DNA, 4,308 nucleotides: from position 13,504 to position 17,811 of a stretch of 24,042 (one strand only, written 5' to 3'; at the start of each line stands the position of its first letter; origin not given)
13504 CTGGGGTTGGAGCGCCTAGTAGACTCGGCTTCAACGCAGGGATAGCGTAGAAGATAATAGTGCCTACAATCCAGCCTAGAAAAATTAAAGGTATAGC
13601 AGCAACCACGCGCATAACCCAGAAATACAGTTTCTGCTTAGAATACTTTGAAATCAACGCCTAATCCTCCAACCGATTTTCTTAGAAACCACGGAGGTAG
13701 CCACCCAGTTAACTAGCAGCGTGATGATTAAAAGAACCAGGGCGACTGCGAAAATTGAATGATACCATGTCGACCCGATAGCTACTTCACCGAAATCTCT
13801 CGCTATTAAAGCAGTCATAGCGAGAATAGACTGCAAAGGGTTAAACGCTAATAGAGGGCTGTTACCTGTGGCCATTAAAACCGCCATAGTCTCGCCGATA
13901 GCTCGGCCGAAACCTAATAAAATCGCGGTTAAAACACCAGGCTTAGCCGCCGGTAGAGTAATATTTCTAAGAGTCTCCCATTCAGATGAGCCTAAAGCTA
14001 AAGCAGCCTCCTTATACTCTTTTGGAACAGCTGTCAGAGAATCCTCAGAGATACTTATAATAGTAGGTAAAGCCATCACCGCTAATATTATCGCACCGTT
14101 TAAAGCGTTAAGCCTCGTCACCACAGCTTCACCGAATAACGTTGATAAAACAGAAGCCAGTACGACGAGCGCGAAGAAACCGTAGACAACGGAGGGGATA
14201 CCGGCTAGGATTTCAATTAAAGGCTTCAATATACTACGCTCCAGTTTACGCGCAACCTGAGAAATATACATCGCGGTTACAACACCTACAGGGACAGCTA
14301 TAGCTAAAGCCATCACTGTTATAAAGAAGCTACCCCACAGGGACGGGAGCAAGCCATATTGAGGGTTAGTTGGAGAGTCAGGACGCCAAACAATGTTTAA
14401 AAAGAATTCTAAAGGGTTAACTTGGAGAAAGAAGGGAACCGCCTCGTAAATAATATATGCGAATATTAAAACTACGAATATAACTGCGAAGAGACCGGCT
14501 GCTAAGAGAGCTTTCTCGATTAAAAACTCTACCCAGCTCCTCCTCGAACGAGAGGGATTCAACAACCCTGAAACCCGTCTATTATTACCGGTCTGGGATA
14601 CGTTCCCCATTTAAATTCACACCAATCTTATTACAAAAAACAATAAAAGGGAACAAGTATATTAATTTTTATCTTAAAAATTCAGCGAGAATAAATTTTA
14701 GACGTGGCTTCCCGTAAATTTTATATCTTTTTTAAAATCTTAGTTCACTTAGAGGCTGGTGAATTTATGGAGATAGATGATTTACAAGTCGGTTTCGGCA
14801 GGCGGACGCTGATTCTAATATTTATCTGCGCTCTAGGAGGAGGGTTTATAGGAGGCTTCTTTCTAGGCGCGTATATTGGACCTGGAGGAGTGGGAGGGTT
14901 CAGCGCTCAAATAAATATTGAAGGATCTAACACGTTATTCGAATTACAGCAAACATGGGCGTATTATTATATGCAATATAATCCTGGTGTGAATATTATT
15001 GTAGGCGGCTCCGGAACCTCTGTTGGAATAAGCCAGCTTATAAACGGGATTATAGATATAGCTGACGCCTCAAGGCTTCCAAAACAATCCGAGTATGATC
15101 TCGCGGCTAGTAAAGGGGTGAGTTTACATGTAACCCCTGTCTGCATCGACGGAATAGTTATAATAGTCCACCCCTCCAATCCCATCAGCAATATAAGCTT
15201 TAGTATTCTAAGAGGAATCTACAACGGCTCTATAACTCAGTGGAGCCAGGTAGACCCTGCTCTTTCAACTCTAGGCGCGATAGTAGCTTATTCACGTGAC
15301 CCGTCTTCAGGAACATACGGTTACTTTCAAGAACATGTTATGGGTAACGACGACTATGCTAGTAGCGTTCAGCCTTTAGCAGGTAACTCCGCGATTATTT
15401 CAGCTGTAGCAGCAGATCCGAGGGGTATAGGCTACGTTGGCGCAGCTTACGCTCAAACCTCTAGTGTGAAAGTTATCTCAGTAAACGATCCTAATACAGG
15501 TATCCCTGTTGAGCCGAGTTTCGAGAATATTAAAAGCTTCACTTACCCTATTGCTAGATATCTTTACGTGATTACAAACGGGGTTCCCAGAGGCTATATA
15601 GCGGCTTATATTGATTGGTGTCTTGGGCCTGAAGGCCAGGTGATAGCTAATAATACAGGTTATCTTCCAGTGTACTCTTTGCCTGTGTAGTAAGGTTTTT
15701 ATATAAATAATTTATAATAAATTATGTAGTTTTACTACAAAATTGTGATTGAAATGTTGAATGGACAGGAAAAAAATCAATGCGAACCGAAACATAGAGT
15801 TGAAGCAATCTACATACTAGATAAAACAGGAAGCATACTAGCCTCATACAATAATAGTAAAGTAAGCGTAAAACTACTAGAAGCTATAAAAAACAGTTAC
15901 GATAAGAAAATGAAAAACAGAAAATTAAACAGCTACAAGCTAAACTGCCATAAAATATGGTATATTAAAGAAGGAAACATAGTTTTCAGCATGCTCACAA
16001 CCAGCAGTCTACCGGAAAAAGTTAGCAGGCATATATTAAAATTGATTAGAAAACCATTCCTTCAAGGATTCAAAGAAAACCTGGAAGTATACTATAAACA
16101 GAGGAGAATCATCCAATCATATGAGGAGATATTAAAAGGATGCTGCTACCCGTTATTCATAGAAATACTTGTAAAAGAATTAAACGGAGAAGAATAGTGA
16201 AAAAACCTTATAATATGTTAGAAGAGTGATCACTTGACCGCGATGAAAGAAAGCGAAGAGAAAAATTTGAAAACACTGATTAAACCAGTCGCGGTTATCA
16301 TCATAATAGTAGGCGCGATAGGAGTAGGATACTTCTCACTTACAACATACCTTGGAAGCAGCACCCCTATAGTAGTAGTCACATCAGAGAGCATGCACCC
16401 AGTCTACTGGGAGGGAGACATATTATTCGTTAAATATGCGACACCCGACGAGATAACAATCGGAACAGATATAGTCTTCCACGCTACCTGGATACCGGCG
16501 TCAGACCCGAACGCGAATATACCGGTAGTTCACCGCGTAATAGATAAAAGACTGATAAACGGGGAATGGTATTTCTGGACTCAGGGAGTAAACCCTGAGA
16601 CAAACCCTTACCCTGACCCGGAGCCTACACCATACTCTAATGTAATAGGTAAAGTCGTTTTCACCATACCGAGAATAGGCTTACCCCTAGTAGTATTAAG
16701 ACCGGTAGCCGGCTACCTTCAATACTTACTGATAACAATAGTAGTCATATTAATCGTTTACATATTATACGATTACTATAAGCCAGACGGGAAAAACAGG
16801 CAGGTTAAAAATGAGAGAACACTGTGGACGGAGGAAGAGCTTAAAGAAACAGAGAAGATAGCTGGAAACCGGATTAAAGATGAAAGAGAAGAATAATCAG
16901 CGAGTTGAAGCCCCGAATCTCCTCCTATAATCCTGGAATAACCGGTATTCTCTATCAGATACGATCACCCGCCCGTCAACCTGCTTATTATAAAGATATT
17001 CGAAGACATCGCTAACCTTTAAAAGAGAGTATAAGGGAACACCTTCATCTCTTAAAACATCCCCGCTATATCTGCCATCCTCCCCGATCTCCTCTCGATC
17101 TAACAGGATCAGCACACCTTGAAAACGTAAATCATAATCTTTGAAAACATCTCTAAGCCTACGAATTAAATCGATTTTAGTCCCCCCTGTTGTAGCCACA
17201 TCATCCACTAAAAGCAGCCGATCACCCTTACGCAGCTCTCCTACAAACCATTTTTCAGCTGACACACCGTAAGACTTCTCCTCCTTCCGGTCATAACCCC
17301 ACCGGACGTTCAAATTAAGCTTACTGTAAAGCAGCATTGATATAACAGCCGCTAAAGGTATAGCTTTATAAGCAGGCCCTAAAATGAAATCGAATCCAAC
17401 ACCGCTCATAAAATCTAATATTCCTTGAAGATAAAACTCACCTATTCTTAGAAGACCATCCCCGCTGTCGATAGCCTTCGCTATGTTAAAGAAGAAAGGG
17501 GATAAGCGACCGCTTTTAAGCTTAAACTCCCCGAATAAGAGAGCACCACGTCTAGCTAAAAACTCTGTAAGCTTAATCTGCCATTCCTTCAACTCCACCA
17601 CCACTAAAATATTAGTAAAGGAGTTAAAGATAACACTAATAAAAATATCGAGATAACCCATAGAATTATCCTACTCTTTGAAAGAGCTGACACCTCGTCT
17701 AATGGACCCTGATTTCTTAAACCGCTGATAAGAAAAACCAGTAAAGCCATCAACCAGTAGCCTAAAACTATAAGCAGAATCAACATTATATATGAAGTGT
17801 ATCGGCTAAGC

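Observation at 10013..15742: Shared 21-bp palindromic operator upstream of two eukaryote-like genes 5.7 kb apart: a candidate undescribed regulon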

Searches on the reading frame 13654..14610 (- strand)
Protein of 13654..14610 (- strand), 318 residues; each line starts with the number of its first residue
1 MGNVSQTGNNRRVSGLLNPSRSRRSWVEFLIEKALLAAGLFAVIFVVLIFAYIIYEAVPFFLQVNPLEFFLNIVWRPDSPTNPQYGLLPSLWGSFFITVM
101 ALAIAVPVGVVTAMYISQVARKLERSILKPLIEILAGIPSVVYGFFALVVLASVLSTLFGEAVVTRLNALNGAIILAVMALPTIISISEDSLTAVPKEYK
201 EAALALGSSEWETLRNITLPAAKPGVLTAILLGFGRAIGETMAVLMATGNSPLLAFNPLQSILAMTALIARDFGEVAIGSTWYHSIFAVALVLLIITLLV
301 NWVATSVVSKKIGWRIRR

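Call 10: search_protein_families(library=pfam, proteins=[window:13654-14610:-], max_evalue=0.01)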
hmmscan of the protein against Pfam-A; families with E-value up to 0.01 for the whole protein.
window:13654-14610:- (318 aa): 1 family
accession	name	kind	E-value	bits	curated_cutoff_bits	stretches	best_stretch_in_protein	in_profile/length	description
PF00528.27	BPD_transp_1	-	2.7e-22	79.8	26.4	1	106-307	2-178/184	Binding-protein-dependent transport system inner membrane component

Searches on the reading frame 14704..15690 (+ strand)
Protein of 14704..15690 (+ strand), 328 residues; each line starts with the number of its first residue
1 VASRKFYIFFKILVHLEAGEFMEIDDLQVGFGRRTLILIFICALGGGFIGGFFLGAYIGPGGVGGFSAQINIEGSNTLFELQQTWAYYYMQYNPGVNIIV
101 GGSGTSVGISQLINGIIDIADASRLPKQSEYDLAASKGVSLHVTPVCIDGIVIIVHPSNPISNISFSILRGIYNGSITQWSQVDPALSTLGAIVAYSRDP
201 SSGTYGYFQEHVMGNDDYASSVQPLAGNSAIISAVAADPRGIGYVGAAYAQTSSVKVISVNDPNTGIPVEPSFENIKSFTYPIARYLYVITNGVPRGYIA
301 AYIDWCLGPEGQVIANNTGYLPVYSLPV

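Call 10: search_protein_families(library=pfam, proteins=[window:14704-15690:+], max_evalue=0.01)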
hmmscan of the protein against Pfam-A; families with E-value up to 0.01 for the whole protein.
window:14704-15690:+ (328 aa): 2 families
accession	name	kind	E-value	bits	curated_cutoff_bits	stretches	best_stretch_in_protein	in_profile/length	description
PF12849.12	PBP_like_2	-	6e-35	121.7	27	1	68-309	10-266/267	PBP superfamily domain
PF12727.12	PBP_like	-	5.7e-07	29.3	27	1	89-251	4-156/193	PBP superfamily domain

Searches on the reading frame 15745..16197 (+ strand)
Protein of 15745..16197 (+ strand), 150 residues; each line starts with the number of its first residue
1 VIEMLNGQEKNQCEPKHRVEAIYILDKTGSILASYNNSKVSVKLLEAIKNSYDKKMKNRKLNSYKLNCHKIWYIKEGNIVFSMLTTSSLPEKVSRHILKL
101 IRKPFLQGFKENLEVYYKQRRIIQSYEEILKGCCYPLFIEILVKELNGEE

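Call 10: search_protein_families(library=pfam, proteins=[window:15745-16197:+], max_evalue=0.01)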
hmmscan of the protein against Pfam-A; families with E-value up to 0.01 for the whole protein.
window:15745-16197:+ (150 aa): 1 family
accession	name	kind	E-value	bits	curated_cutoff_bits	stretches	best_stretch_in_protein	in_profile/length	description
PF13774.12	Longin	-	0.00052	20.3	26.2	1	59-111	13-65/84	Regulated-SNARE-like domain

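Call 43: search_protein_families(library=ncbifam, proteins=[window:15745-16197:+], max_evalue=0.01)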
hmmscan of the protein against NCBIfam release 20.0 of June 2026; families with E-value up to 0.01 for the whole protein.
window:15745-16197:+ (150 aa): 0 families

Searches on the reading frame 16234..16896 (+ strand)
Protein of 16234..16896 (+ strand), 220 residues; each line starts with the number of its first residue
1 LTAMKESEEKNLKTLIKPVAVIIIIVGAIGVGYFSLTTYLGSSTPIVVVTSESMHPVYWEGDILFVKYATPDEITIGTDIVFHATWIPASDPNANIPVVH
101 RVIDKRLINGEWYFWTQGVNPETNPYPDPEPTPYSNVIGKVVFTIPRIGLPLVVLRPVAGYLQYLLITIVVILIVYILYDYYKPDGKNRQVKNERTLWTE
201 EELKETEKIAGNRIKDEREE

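Call 10: search_protein_families(library=pfam, proteins=[window:16234-16896:+], max_evalue=0.01)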
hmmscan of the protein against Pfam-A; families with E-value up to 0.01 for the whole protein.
window:16234-16896:+ (220 aa): 1 family
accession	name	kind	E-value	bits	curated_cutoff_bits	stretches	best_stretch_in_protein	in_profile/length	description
PF05961.16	Chordopox_A13L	-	0.0078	16.9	24.1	0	164-209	5-46/69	Chordopoxvirus A13L protein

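Call 43: search_protein_families(library=ncbifam, proteins=[window:16234-16896:+], max_evalue=0.01)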
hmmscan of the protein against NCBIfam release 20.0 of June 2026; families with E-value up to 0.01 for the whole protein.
window:16234-16896:+ (220 aa): 2 families
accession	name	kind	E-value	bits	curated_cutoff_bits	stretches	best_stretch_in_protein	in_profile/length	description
TIGR02228.1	sigpep_I_arch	equivalog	1.9e-25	89.6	51.85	1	21-177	8-154/158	signal peptidase I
NF046067.1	SigPepSipWBacil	equivalog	0.00016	21.3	190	1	46-179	40-163/189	signal peptidase I SipW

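Call 44: search_protein_families(library=pfam, proteins=[window:16234-16896:+], max_evalue=0.05)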
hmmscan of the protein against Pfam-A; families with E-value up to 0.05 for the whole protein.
window:16234-16896:+ (220 aa): 3 families
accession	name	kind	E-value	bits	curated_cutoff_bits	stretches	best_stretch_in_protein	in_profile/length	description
PF05961.16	Chordopox_A13L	-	0.0078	16.9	24.1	1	164-209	5-46/69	Chordopoxvirus A13L protein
PF10502.14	Peptidase_S26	-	0.022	15.2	22.9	0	24-103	7-78/168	Signal peptidase, peptidase S26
PF00717.28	Peptidase_S24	-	0.024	14.8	23.3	1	41-78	32-67/116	Peptidase S24-like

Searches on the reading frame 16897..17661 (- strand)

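Call 10: search_protein_families(library=pfam, proteins=[window:16897-17661:-], max_evalue=0.01)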
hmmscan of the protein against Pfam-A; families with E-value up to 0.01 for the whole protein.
window:16897-17661:- (254 aa): 1 family
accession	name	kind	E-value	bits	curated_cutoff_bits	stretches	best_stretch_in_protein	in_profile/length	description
PF00156.33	Pribosyltran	-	5.2e-07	29.5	26.3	1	86-171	26-112/158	Phosphoribosyl transferase domain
